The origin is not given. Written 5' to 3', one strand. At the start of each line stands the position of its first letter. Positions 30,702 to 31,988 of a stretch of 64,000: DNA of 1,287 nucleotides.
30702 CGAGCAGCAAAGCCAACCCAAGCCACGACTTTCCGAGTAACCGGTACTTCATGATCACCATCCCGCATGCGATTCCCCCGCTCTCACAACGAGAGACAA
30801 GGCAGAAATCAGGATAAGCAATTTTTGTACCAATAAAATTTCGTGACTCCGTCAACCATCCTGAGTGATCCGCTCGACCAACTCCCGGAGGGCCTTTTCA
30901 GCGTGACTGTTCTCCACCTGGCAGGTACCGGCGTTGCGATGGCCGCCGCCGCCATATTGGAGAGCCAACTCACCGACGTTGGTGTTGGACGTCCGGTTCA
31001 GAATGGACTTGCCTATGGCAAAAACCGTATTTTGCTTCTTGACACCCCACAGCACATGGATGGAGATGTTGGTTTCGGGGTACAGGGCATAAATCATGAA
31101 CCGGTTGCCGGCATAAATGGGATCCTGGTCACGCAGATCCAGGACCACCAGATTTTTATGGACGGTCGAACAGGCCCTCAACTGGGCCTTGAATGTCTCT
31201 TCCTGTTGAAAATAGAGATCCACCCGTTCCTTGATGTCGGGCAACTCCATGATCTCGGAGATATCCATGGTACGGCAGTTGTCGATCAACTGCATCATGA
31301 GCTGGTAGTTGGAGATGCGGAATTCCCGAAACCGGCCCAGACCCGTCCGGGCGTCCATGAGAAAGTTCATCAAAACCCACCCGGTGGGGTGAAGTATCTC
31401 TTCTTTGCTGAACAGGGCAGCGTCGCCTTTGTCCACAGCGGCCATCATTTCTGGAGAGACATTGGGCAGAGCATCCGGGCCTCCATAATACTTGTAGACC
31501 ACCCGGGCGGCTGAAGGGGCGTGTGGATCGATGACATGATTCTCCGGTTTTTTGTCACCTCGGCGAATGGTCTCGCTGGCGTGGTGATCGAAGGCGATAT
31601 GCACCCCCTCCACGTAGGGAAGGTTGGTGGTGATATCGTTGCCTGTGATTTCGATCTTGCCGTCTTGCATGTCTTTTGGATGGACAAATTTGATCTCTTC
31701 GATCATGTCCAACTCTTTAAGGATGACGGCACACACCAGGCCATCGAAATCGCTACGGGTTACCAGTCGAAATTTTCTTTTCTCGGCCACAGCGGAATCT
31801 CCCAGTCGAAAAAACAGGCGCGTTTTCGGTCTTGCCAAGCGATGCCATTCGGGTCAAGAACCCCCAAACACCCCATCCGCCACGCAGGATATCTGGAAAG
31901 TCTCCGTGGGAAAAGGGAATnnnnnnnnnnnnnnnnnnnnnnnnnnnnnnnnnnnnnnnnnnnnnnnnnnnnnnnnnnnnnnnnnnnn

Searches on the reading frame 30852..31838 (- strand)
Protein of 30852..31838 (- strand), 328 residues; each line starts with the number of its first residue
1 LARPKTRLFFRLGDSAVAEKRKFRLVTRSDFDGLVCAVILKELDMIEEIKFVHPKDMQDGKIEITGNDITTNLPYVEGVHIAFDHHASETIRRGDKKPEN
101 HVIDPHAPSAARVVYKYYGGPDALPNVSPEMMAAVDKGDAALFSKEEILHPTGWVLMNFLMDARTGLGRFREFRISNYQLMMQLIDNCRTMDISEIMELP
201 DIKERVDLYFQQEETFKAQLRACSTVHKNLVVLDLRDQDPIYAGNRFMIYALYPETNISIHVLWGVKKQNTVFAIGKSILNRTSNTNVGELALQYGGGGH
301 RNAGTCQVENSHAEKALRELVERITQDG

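Call 7: search_protein_families(library=pfam, proteins=[window:30852-31838:-], max_evalue=0.1)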
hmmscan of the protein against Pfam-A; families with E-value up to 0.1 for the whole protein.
window:30852-31838:- (328 aa): 1 family
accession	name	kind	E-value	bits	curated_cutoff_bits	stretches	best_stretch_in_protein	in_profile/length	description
PF02272.25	DHHA1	-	0.00011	23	25.9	1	255-324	28-99/102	DHHA1 domain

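Call 8: search_protein_families(library=ncbifam, proteins=[window:30852-31838:-], max_evalue=0.1)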
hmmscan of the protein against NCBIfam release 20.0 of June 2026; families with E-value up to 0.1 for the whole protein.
window:30852-31838:- (328 aa): 1 family
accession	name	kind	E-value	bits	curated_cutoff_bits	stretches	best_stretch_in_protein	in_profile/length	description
NF053633.1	OlncasPapPhNrnA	equivalog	0.011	14.6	350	1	281-315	271-306/317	bifunctional oligoribonuclease/PAP phosphatase NrnA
